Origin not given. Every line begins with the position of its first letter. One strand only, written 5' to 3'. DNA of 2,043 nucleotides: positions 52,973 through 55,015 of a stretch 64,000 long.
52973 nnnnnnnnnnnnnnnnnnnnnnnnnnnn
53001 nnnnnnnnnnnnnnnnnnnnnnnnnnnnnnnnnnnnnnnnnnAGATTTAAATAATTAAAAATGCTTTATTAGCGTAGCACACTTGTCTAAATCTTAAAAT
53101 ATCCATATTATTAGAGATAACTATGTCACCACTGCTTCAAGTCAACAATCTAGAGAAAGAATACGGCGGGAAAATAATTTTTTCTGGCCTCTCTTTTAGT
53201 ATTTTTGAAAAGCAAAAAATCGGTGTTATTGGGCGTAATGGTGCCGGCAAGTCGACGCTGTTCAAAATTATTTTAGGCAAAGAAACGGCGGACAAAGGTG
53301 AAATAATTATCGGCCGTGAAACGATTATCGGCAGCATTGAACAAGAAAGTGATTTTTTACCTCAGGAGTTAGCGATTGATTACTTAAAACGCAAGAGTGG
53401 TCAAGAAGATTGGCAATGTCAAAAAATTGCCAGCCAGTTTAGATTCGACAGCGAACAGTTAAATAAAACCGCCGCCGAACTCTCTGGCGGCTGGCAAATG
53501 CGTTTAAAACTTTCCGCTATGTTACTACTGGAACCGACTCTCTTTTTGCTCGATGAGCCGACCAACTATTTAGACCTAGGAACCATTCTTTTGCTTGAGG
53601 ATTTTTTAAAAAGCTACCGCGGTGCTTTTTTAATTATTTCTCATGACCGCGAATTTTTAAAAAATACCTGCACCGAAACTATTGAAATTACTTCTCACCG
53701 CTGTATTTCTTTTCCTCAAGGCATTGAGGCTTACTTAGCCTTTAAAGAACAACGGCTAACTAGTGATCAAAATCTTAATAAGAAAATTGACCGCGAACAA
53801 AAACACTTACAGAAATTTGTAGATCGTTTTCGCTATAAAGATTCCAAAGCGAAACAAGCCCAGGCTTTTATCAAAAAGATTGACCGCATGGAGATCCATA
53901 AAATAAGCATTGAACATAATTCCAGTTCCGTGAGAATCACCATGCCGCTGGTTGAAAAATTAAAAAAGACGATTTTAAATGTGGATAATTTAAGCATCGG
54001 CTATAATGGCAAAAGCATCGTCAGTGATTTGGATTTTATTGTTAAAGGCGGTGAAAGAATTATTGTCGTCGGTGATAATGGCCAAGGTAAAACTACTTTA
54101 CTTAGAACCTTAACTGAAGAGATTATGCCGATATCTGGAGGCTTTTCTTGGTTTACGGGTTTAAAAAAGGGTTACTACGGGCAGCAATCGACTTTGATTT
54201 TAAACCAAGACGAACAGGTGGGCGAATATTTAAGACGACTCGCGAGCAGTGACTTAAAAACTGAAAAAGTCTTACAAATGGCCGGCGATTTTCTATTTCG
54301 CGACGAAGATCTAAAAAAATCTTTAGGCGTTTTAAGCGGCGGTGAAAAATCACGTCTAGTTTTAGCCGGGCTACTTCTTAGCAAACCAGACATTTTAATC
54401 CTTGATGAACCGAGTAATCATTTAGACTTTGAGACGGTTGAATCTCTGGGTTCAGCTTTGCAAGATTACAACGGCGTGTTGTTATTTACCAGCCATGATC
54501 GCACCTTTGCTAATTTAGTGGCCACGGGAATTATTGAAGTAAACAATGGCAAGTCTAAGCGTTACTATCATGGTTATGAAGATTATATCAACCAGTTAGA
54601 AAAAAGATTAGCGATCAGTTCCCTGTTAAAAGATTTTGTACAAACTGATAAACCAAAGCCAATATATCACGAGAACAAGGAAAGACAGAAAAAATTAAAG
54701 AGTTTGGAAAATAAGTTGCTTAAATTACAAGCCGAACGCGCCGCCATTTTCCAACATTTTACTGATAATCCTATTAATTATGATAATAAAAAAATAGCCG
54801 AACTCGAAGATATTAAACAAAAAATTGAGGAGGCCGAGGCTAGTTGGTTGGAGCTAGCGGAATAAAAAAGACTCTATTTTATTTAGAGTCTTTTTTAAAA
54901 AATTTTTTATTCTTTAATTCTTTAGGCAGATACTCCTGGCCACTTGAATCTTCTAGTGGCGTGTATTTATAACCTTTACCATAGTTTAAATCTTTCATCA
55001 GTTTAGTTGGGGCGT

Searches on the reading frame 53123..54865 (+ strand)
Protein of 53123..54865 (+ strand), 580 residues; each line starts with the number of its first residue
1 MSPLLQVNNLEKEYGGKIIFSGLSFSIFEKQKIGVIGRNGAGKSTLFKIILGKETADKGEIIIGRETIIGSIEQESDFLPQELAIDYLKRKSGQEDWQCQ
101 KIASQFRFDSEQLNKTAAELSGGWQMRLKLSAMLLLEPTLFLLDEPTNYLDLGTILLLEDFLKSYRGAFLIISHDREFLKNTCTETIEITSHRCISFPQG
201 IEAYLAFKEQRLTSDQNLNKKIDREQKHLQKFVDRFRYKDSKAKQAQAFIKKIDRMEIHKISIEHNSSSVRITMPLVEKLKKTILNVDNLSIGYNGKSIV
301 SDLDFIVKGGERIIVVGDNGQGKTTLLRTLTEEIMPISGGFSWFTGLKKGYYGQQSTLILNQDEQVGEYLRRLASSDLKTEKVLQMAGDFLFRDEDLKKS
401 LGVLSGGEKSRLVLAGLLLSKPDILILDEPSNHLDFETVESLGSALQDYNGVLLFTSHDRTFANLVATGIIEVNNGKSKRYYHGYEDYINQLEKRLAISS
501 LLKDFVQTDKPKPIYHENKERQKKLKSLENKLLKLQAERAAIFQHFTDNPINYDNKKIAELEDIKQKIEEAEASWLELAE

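Call 6: search_protein_families(library=pfam, proteins=[window:53123-54865:+], max_evalue=0.01)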
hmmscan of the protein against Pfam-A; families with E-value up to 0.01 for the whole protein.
window:53123-54865:+ (580 aa): 24 families
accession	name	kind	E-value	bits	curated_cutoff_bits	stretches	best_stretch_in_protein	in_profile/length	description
PF00005.33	ABC_tran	-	3.4e-47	160.9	25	2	21-148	2-137/137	ABC transporter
PF12848.13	ABC_tran_Xtn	-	3.9e-14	52.9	25.9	1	187-262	1-76/85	ABC transporter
PF13304.12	AAA_21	-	5.5e-11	43.5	27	1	375-459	195-299/304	AAA domain, putative AbiEii toxin, Type IV TA system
PF02463.25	SMC_N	-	2.2e-10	40.8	40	0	28-191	22-213/220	RecF/RecN/SMC N terminal domain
PF13476.12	AAA_23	-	2.3e-07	32.1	27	0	28-50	17-39/201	AAA domain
PF00350.29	Dynamin_N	-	8.5e-06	26.3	27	1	33-146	1-109/168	Dynamin family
PF13401.12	AAA_22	-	9.1e-06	26.4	27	0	313-334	8-29/130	AAA domain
PF16326.10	ABC_tran_CTD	-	1.2e-05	25.8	32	1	520-580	5-69/69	ABC transporter C-terminal domain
PF13555.12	AAA_29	-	2.2e-05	24.5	27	0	27-47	19-39/61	P-loop containing region of AAA domain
PF01926.29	MMR_HSR1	-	4.3e-05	24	21.9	0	32-55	1-23/113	50S ribosome-binding GTPase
PF00931.28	NB-ARC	-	0.0001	22.1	23.5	0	313-466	21-144/248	NB-ARC domain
PF05729.18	NACHT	-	0.00023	21.5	26.7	0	312-332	2-22/167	NACHT domain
PF03193.22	RsgA_GTPase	-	0.00025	21.3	30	0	29-61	105-137/174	RsgA GTPase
PF08477.19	Roc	-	0.00045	20.9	27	0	312-333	1-22/119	Ras of Complex, Roc, domain of DAPkinase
PF00006.31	ATP-synt_ab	-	0.0013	18.8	29.5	0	25-57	9-41/213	ATP synthase alpha/beta family, nucleotide-binding domain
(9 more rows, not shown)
